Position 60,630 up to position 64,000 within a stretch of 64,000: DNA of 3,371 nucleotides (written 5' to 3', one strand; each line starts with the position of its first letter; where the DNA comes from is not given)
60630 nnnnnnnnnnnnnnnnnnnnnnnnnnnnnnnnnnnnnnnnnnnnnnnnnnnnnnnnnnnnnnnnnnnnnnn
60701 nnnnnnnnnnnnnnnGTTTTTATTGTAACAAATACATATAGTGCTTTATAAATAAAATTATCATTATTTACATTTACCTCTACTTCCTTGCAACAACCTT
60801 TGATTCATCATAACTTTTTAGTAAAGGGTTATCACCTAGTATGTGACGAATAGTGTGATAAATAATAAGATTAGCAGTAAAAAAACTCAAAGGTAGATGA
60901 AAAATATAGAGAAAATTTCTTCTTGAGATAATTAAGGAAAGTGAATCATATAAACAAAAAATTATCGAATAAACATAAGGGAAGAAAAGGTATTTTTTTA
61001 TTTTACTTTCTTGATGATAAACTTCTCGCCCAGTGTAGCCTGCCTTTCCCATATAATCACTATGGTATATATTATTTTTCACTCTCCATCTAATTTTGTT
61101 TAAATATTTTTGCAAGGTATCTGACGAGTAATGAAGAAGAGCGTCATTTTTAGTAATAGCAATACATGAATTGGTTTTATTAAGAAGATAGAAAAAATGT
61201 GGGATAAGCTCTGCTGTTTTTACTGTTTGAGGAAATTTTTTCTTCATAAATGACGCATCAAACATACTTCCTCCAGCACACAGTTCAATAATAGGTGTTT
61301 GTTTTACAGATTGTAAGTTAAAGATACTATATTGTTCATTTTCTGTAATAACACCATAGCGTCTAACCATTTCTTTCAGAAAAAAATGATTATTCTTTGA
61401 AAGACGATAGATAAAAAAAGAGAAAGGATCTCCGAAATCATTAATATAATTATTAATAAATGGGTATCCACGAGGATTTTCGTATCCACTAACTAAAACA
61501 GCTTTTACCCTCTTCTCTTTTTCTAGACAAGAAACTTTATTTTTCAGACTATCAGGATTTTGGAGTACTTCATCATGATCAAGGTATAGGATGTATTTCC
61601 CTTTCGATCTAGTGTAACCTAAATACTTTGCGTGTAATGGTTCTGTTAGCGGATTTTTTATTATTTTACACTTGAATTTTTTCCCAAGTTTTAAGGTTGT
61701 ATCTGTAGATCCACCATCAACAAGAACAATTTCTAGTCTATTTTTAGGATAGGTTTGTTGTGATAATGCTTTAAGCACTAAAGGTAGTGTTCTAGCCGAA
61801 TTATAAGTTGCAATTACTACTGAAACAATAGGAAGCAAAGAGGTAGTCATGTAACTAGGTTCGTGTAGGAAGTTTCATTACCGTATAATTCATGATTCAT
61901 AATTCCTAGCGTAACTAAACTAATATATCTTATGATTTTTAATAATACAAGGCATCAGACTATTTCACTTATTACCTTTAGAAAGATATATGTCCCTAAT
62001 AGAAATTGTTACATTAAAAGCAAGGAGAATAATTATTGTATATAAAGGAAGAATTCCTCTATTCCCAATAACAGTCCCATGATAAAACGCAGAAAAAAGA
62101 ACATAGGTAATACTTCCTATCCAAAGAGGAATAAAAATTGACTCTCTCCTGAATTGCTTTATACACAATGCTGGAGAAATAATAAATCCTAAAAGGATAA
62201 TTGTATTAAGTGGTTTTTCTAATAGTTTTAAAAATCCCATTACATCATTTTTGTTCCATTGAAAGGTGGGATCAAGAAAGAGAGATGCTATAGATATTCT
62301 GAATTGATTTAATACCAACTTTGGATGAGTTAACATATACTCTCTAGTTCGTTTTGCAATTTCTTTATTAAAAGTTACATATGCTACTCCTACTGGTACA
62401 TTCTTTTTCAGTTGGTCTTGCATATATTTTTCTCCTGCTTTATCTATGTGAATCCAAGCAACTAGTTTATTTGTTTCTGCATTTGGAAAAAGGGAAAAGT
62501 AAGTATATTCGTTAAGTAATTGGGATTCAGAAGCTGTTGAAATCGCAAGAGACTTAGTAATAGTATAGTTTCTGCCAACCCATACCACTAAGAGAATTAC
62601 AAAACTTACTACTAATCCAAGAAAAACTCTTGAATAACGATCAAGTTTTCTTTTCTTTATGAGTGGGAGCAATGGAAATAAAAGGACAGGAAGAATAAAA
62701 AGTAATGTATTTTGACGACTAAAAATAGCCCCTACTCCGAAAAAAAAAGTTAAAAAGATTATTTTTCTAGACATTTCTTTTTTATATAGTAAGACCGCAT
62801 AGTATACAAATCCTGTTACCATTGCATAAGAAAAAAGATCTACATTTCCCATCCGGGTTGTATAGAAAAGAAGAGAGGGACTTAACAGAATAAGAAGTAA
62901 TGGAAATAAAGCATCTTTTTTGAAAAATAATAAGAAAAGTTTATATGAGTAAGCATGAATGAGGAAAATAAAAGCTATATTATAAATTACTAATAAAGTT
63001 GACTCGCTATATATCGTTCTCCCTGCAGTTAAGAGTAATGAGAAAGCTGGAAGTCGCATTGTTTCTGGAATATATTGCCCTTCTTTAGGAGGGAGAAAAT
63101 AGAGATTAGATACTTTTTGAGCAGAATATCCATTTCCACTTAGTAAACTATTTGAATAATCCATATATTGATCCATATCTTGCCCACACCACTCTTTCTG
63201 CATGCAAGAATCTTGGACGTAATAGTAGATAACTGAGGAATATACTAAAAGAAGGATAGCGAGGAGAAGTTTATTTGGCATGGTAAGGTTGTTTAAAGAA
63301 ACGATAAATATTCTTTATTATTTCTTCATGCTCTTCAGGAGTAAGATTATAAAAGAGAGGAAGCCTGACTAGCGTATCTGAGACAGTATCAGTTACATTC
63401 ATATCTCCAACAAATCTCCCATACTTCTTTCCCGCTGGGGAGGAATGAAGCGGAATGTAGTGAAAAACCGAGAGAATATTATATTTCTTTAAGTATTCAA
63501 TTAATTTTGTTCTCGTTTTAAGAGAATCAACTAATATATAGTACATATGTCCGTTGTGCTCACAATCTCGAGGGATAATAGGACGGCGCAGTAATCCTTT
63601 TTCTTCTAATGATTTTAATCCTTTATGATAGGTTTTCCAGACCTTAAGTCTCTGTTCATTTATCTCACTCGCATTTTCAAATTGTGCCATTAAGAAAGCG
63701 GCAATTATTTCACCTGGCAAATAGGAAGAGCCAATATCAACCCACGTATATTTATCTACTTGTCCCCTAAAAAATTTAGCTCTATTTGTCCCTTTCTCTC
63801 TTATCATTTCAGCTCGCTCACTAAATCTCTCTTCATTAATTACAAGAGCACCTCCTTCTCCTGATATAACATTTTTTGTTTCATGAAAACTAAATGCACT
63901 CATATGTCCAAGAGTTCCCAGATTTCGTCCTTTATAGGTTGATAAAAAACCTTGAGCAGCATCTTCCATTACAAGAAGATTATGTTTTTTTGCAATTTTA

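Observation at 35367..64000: ~29 kb glycan-assembly supercluster dominated by GT-C membrane enzymes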

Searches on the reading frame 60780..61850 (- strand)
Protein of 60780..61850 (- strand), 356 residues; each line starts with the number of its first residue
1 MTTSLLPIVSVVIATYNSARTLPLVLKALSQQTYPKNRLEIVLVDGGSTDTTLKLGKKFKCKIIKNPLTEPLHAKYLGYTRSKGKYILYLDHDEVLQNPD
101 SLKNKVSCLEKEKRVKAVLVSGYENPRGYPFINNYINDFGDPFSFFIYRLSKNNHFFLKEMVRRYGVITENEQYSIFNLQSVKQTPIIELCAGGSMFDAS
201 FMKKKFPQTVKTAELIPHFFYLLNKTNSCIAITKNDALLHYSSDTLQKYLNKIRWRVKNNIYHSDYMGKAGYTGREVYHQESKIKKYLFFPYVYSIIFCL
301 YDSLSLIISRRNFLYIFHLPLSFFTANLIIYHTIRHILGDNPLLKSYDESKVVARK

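Call 5: search_protein_families(library=pfam, proteins=[window:60780-61850:-], max_evalue=0.01)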
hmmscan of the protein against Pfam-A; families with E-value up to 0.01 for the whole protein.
window:60780-61850:- (356 aa): 3 families
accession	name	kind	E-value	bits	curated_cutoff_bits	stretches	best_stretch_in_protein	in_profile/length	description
PF00535.33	Glycos_transf_2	-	1.3e-15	58.2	23.3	1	10-139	1-132/168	Glycosyl transferase family 2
PF10111.15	Glyco_tranf_2_2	-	0.0015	18.5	27.3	1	10-108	1-105/276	Glycosyltransferase like family 2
PF13641.12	Glyco_tranf_2_3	-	0.0084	16.6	27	0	9-118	3-119/230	Glycosyltransferase like family 2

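Call 26: search_protein_families(library=ncbifam, proteins=[window:60780-61850:-], max_evalue=0.00001)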
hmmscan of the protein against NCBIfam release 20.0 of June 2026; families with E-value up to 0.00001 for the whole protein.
window:60780-61850:- (356 aa): 9 families
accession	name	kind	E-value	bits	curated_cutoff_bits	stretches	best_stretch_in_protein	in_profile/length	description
NF041875.1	EPS_EpsD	equivalog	5.6e-17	62.1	370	1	9-114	1-109/325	exopolysaccharide biosynthesis glycosyltransferase EpsD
TIGR03111.1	glyc2_xrt_Gpos1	hypoth_equivalog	4.3e-12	45.6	363.95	1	5-118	47-165/439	TIGR03111 family XrtG-associated glycosyltransferase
TIGR04283.1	glyco_like_mftF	equivalog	3.8e-10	39.7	182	1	9-112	1-100/221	TIGR04283 family arsenosugar biosynthesis glycosyltransferase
NF007482.0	PRK10073.1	equivalog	7.5e-10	38.3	423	1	7-97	6-99/334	glycosyltransferase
NF047683.1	TeichurnBiosyTuaG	equivalog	4.1e-08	33.2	400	1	6-123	5-123/252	teichuronic acid biosynthesis protein TuaG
NF038302.1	EPS_HpsE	equivalog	5.5e-08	32.1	300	1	9-95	3-98/307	hormogonium polysaccharide biosynthesis glycosyltransferase HpsE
TIGR03965.1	mycofact_glyco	equivalog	2.5e-07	29.9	280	1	6-99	73-169/467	mycofactocin biosynthesis glycosyltransferase MftF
TIGR03937.1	PgaC_IcaA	equivalog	3.1e-07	29.7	422.3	1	6-118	44-159/407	poly-beta-1,6-N-acetyl-D-glucosamine synthase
NF053739.1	GlytfEpsEBac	equivalog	1.5e-06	27.4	450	1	7-117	1-115/265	glycosyltransferase EpsE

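Call 55: find_encoding_contigs(protein=window:60780-61850:-, flank=10000, max_places=6)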
Protein window:60780-61850:- (356 aa): 2 contigs read that carry it; 1 place shown.
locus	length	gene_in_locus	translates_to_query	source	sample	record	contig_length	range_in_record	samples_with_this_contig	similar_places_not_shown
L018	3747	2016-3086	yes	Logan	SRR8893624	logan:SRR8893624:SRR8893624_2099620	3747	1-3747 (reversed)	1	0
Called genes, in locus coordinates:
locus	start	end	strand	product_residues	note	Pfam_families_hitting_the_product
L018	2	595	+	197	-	?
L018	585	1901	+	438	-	-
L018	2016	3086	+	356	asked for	PF00535:Glycos_transf_2, PF13704:Glyco_tranf_2_4 (faint)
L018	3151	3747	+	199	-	?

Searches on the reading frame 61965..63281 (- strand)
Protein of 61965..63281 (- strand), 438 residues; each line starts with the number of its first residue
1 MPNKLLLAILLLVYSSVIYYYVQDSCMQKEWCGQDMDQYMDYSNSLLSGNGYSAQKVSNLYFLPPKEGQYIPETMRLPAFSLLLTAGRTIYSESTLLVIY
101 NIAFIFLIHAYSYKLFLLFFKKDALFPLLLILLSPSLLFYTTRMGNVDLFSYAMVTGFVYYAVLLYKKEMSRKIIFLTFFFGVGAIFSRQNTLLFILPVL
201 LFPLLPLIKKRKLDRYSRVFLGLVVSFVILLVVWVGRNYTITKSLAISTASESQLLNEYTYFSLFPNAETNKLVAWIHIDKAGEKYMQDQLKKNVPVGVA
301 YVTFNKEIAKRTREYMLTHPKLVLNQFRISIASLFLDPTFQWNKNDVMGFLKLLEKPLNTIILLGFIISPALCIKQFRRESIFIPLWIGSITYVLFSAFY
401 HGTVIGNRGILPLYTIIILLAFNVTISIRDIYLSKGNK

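Call 5: search_protein_families(library=pfam, proteins=[window:61965-63281:-], max_evalue=0.01)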
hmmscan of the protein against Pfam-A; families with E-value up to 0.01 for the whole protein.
window:61965-63281:- (438 aa): 1 family
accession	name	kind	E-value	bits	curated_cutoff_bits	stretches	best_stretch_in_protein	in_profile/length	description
PF13231.12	PMT_2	-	7.3e-05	23.5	26.1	1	81-234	7-160/160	Dolichyl-phosphate-mannose-protein mannosyltransferase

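Call 11: search_protein_families(library=ncbifam, proteins=[window:61965-63281:-], max_evalue=1)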
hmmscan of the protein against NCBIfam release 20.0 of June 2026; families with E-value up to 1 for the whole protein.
window:61965-63281:- (438 aa): 1 family
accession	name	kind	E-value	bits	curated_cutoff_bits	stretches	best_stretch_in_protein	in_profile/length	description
NF041187.1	blaRAD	exception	0.0029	17.3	570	1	249-352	65-171/258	RAD family carbapenem-hydrolyzing class D beta-lactamase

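Call 13: find_encoding_contigs(protein=window:61965-63281:-, flank=10000, max_places=6)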
Protein window:61965-63281:- (438 aa): 2 contigs read that carry it; 1 place shown.
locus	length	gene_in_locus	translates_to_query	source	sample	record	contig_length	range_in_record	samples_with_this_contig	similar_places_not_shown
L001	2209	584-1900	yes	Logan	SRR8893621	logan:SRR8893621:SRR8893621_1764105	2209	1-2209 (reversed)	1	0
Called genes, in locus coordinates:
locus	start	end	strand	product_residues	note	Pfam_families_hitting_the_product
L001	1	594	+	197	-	?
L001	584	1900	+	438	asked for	-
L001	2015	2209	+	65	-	?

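Call 54: search_protein_families(library=pfam, proteins=[window:61965-63281:-], max_evalue=10)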
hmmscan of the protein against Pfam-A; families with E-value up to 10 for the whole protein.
window:61965-63281:- (438 aa): 2 families
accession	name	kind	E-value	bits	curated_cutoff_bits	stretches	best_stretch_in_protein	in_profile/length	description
PF13231.12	PMT_2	-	7.3e-05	23.5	26.1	1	81-234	7-160/160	Dolichyl-phosphate-mannose-protein mannosyltransferase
PF20154.4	LNT_N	-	0.23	12.1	27.1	3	358-423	12-80/159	Apolipoprotein N-acyltransferase N-terminal domain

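Call 68: search_solved_structures(query=window:61965-63281:-, max_evalue=10)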
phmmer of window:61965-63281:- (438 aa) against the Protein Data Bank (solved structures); distinct sequences matched with E-value up to 10: 0.

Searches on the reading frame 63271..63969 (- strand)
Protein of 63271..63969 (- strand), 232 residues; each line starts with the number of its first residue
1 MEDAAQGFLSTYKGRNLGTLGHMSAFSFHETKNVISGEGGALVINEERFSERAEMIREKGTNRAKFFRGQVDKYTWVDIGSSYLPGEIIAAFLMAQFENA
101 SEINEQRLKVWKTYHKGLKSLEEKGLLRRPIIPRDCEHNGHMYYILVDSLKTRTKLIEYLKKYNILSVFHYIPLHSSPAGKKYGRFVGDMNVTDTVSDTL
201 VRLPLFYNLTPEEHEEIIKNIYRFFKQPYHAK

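Call 5: search_protein_families(library=pfam, proteins=[window:63271-63969:-], max_evalue=0.01)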
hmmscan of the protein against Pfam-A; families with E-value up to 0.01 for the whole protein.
window:63271-63969:- (232 aa): 1 family
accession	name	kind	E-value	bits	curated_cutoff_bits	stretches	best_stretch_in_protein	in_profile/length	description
PF01041.23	DegT_DnrJ_EryC1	-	1.1e-41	143.8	19.8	1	1-221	143-359/360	DegT/DnrJ/EryC1/StrS aminotransferase family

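Call 26: search_protein_families(library=ncbifam, proteins=[window:63271-63969:-], max_evalue=0.00001)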
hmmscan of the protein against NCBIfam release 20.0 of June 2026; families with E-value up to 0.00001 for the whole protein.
window:63271-63969:- (232 aa): 7 families
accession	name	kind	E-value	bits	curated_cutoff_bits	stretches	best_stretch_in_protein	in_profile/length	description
NF008687.0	PRK11706.1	equivalog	3.6e-106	355.1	375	1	1-225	150-374/375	dTDP-4-amino-4,6-dideoxygalactose transaminase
TIGR02379.1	ECA_wecE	subfamily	2.1e-105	352.6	434.85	1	1-225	150-375/376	dTDP-4-amino-4,6-dideoxy-D-glucose transaminase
TIGR03588.1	PseC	equivalog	3.2e-30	105.3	423.5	1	1-223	153-378/380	UDP-4-amino-4,6-dideoxy-N-acetyl-beta-L-altrosamine transaminase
NF008658.2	PRK11658.1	equivalog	1.3e-20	73.4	631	1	1-223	152-375/379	UDP-4-amino-4-deoxy-L-arabinose aminotransferase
TIGR04181.1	NHT_00031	hypoth_equivalog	4.2e-19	68.7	420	1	1-204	165-357/359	LegC family aminotransferase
NF011936.0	PRK15407.1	equivalog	1.9e-18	66.4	423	2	69-227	278-438/440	lipopolysaccharide biosynthesis protein RfbH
TIGR04427.1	PLP_DesI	equivalog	1.6e-11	43.9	650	1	3-205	171-363/390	dTDP-4-dehydro-6-deoxyglucose aminotransferase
